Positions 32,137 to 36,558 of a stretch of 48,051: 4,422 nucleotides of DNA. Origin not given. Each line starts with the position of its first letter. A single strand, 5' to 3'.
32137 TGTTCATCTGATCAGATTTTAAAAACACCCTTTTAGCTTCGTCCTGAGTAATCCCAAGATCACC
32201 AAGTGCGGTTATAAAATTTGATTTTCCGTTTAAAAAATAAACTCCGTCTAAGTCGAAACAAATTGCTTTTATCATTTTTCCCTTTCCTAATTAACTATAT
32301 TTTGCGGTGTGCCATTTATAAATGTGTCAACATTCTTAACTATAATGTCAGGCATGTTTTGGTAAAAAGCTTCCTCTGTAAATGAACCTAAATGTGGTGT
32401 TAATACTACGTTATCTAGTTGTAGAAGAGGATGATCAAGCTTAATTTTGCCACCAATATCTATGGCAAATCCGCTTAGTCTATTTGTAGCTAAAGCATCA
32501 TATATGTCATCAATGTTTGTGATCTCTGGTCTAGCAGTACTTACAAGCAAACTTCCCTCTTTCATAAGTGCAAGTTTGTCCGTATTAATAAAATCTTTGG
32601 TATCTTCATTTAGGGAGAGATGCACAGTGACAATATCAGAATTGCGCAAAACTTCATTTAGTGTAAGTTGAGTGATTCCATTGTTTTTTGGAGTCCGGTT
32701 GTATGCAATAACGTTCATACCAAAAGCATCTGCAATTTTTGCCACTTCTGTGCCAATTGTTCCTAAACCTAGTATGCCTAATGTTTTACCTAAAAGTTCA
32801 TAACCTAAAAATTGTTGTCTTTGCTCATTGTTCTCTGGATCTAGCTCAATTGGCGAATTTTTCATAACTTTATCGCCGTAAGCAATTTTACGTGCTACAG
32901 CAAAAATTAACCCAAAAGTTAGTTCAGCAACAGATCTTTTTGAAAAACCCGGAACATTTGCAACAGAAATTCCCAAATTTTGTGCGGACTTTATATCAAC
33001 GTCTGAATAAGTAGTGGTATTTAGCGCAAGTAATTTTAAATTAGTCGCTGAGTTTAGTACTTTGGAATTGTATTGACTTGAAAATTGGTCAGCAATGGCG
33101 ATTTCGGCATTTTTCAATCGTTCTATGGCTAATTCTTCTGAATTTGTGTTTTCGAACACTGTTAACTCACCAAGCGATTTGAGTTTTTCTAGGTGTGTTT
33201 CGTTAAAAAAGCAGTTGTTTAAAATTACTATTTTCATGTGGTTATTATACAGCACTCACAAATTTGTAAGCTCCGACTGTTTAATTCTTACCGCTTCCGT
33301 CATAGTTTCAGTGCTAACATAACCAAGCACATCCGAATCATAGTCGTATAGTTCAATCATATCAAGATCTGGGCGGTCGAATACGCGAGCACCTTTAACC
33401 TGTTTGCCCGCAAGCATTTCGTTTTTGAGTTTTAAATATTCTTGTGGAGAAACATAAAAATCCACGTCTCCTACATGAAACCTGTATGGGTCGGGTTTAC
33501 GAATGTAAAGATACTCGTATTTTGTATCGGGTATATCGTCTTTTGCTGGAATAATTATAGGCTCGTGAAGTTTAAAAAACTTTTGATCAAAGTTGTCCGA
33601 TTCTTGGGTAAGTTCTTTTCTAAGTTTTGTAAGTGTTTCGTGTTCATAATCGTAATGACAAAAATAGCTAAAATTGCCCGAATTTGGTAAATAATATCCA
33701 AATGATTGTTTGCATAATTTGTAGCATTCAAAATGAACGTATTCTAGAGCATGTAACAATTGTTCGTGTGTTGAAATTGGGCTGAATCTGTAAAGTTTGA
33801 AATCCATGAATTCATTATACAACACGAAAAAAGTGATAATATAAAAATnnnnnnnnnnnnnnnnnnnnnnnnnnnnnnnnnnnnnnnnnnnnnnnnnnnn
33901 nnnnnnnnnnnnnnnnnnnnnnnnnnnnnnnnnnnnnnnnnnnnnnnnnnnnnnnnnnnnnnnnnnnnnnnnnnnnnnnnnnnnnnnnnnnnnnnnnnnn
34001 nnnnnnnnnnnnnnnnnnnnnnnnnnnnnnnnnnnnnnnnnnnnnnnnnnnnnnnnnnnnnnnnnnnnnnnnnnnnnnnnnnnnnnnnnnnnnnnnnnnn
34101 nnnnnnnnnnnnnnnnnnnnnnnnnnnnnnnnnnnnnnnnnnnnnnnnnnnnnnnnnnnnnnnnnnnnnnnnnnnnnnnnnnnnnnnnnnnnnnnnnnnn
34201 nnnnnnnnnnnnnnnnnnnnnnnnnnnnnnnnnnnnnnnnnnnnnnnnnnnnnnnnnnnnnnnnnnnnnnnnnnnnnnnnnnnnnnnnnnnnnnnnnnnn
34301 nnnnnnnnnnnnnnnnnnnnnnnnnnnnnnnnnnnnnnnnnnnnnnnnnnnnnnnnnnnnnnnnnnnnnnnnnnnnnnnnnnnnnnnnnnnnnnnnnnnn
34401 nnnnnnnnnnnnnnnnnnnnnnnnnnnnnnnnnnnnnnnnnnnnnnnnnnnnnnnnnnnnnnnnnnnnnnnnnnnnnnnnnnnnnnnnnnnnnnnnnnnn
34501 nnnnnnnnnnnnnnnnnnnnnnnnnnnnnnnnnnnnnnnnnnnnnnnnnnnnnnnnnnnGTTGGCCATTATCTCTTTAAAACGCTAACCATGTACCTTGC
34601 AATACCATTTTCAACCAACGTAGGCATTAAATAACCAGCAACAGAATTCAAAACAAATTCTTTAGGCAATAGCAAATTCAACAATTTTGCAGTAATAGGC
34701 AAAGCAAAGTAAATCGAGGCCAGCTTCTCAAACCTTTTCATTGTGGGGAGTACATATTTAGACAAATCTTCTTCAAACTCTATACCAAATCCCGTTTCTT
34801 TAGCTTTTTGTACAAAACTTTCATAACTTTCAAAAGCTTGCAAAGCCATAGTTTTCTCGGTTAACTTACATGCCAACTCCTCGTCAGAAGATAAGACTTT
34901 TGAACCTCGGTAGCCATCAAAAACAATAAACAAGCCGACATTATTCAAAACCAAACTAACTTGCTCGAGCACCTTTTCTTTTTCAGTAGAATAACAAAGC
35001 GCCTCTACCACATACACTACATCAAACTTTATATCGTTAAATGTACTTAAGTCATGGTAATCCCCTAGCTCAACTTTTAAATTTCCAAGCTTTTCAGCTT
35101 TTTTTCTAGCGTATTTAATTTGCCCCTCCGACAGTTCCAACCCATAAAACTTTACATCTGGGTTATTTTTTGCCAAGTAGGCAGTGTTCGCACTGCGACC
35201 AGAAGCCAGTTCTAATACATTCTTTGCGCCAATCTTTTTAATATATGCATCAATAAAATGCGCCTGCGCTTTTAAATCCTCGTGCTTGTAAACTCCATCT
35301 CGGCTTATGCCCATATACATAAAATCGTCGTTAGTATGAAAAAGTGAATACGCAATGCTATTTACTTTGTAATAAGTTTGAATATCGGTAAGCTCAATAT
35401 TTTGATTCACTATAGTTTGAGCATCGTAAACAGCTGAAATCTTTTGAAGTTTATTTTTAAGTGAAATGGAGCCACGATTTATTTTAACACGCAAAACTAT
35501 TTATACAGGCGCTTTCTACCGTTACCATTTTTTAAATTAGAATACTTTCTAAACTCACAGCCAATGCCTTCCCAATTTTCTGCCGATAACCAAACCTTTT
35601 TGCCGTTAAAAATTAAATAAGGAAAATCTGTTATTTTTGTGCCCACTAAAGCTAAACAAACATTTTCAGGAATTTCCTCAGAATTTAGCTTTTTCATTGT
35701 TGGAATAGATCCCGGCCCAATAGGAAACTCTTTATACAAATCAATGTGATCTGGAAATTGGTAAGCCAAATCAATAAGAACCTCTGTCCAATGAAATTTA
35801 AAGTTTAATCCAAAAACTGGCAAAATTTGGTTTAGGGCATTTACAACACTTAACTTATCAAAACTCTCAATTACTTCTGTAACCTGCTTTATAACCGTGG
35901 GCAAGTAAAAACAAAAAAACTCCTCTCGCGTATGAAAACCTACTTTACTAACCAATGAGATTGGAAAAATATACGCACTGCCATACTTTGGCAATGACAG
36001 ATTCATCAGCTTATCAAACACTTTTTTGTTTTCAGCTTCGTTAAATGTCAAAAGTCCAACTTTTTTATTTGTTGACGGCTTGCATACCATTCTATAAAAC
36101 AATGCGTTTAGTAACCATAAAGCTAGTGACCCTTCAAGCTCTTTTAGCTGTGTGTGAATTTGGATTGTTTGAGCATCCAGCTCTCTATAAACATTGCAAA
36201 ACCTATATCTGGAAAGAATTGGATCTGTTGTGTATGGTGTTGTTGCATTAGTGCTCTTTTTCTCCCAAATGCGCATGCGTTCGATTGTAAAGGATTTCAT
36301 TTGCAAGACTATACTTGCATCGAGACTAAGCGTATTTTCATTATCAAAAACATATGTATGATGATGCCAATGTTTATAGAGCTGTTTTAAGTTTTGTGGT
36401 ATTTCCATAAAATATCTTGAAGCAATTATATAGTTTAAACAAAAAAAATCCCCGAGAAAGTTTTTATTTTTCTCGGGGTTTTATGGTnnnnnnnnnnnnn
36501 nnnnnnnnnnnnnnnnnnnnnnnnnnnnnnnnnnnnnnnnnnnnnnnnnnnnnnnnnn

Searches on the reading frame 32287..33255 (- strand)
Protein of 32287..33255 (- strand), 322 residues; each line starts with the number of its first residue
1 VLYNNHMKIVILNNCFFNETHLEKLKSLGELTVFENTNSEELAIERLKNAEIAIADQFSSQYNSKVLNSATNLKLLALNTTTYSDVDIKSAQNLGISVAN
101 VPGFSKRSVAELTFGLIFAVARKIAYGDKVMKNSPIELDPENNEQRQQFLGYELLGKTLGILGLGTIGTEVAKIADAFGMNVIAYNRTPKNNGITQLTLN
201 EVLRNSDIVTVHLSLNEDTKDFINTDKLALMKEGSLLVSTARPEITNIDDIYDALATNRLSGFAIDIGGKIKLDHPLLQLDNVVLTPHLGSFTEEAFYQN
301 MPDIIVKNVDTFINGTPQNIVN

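Call 39: search_protein_families(library=pfam, proteins=[window:32287-33255:-], max_evalue=0.001)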
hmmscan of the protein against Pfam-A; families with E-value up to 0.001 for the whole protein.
window:32287-33255:- (322 aa): 3 families
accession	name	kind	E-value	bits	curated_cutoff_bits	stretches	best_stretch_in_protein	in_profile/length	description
PF02826.25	2-Hacid_dh_C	-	5.8e-47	159.8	25.1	1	114-290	1-178/178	D-isomer specific 2-hydroxyacid dehydrogenase, NAD binding domain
PF00389.36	2-Hacid_dh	-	1.5e-20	73.7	24.6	1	18-322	8-134/134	D-isomer specific 2-hydroxyacid dehydrogenase, catalytic domain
PF03446.21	NAD_binding_2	-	7.6e-05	23.2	21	1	159-261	2-113/161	NAD binding domain of 6-phosphogluconate dehydrogenase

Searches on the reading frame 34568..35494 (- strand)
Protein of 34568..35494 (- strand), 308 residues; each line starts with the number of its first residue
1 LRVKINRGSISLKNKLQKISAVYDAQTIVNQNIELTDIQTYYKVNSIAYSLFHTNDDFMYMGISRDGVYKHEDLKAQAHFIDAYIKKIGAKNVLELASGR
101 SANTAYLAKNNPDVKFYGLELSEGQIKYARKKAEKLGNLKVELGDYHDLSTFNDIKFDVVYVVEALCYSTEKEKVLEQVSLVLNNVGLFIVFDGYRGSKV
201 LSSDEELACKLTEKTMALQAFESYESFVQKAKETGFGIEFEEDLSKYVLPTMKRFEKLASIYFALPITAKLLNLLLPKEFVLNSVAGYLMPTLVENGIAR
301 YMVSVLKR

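Call 11: search_protein_families(library=pfam, proteins=[window:34568-35494:-], max_evalue=0.01)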
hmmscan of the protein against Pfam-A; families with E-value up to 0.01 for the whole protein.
window:34568-35494:- (308 aa): 9 families
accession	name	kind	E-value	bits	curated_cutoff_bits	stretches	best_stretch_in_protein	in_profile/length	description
PF13847.12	Methyltransf_31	-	1.1e-17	64.5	27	1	90-208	4-119/145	Methyltransferase domain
PF08241.18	Methyltransf_11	-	8e-14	52.5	21.2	1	94-191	1-95/95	Methyltransferase domain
PF13649.12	Methyltransf_25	-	1.3e-13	51.9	27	1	93-186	1-96/97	Methyltransferase domain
PF08242.18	Methyltransf_12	-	2.7e-11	44.5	30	1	94-188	1-97/98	Methyltransferase domain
PF02390.23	Methyltransf_4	-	2.3e-05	24.4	24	1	91-145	3-59/173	Putative methyltransferase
PF01209.24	Ubie_methyltran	-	6.8e-05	22.8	20.1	1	80-193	38-153/233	ubiE/COQ5 methyltransferase family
PF02353.26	CMAS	-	8.7e-05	22.4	27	1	68-211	35-184/273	Mycolic acid cyclopropane synthetase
PF05175.20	MTS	-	0.008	16.3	23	0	64-160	6-102/170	Methyltransferase small domain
PF07021.18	MetW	-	0.0096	16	21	0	91-180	15-99/193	Methionine biosynthesis protein MetW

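Call 70: search_protein_families(library=padloc, proteins=[window:34568-35494:-], max_evalue=0.01)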
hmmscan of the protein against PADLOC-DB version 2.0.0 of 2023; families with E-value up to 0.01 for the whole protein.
window:34568-35494:- (308 aa): 1 family
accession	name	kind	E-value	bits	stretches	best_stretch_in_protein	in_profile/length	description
PDLC04134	mad2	-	1.1e-12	45.5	1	78-199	280-402/492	mads_2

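Call 71: search_protein_families(library=ncbifam, proteins=[window:34568-35494:-], max_evalue=0.01)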
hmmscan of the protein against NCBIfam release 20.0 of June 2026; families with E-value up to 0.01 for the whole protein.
window:34568-35494:- (308 aa): 23 families
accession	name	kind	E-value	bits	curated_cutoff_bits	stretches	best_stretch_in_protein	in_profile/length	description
NF045825.1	FAmtase_mtf2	equivalog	4.5e-11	42.4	400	1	85-208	54-175/248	fatty-acid O-methyltransferase Mtf2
NF045823.1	PthPhpthDimycoMt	equivalog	2.9e-10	39.7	300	1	86-206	63-181/256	phthiotriol/phenolphthiotriol dimycocerosates methyltransferase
TIGR02072.1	BioC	equivalog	3.2e-08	33.7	184.95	1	87-191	32-132/244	malonyl-ACP O-methyltransferase BioC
NF040539.1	AST_met_ArsM_2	exception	2.2e-07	31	240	1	79-193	46-165/262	putative arsinothricin biosynthesis methyltransferase ArsM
NF045667.1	MTase_DVU1556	equivalog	4.9e-07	29.4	155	1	91-248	24-172/213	DVU_1556 family methyltransferase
NF041675.1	sarc_dimgly_tmase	equivalog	5.4e-07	29.8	550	1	78-236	54-210/278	sarcosine/dimethylglycine N-methyltransferase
TIGR01934.1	MenG_MenH_UbiE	subfamily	2.6e-06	26.9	158.35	1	89-194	39-144/223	ubiquinone/menaquinone biosynthesis methyltransferase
NF043040.1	corrin_prot_MT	hypoth_equivalog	3.7e-06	26.5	180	1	89-201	41-157/216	corrinoid protein-associated methyltransferase CpaM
NF008686.0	PRK11705.1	equivalog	1.6e-05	24.2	400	1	75-191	150-265/383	cyclopropane fatty acyl phospholipid synthase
NF045649.1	2X_seleno_MduS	exception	2e-05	23.8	380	1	84-189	36-145/338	methyltransferase domain-containing selenoprotein MduS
NF008823.0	PRK11873.1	subfamily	0.00016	21.3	263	1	92-193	80-183/272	arsenite methyltransferase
NF040703.1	cyclopro_CfaB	exception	0.00025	20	650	1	27-163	96-233/393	C17 cyclopropane fatty acid synthase CfaB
TIGR00091.1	TIGR00091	equivalog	0.00044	19.7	112.65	1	91-147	18-76/194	tRNA (guanosine(46)-N7)-methyltransferase TrmB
TIGR02081.1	metW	equivalog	0.00058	19.5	189.5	1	91-180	15-99/194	methionine biosynthesis protein MetW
NF047649.1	MTase_UXPK_star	exception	0.00058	19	460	1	93-193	81-183/283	methyltransferase/UXPK-star double selenoprotein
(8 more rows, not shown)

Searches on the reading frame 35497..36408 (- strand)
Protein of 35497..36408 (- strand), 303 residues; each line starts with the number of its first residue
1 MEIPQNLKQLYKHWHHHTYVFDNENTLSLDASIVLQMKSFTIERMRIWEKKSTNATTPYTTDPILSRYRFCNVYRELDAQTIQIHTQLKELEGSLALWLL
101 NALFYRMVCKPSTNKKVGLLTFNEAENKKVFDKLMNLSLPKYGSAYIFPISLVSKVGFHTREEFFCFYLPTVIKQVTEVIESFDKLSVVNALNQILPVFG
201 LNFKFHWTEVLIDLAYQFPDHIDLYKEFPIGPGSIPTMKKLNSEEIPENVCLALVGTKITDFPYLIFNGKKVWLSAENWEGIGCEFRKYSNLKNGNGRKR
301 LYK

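Call 11: search_protein_families(library=pfam, proteins=[window:35497-36408:-], max_evalue=0.01)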
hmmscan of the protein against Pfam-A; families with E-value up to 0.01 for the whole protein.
window:35497-36408:- (303 aa): 1 family
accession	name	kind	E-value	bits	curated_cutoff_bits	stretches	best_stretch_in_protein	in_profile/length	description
PF18723.6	HMUDK_hel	-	4.6e-19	69.3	25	1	36-293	6-275/281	5-hmdU DNA kinase, helical domain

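Call 64: find_encoding_contigs(protein=window:35497-36408:-, flank=10000, max_places=10)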
Protein window:35497-36408:- (303 aa): 4 contigs read that carry it; 2 places shown.
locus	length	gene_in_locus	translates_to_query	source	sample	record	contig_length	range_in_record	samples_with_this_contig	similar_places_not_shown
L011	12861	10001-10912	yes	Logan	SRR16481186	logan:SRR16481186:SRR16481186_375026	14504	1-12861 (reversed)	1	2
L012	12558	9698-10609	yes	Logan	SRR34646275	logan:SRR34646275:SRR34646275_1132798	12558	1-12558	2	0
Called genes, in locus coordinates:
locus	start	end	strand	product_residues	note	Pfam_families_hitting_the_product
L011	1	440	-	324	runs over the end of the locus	PF03773:ArsP_1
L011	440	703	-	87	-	PF13192:Thioredoxin_3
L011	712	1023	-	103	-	PF01638:HxlR (weak), PF01022:HTH_5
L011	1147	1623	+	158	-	PF01936:NYN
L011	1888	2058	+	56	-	-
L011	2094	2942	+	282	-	-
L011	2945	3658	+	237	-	PF00106:adh_short, PF13561:adh_short_C2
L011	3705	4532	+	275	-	-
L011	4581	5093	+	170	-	PF08534:Redoxin (weak), PF00578:AhpC-TSA (weak), PF00085:Thioredoxin (weak), PF13098:Thioredoxin_2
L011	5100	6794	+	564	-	PF02683:DsbD_TM, PF13386:DsbD_2 (faint), PF00578:AhpC-TSA, PF08534:Redoxin, PF13905:Thioredoxin_8, PF17991:Thioredoxin_10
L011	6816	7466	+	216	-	-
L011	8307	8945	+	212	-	-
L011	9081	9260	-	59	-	-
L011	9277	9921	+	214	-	PF13302:Acetyltransf_3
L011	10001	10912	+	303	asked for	PF18723:HMUDK_hel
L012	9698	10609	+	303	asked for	PF18723:HMUDK_hel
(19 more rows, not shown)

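Call 70: search_protein_families(library=padloc, proteins=[window:35497-36408:-], max_evalue=0.01)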
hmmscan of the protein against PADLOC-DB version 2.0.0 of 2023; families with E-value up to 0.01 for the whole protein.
window:35497-36408:- (303 aa): 0 families

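Call 71: search_protein_families(library=ncbifam, proteins=[window:35497-36408:-], max_evalue=0.01)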
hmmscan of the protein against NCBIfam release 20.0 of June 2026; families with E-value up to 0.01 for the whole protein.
window:35497-36408:- (303 aa): 0 families
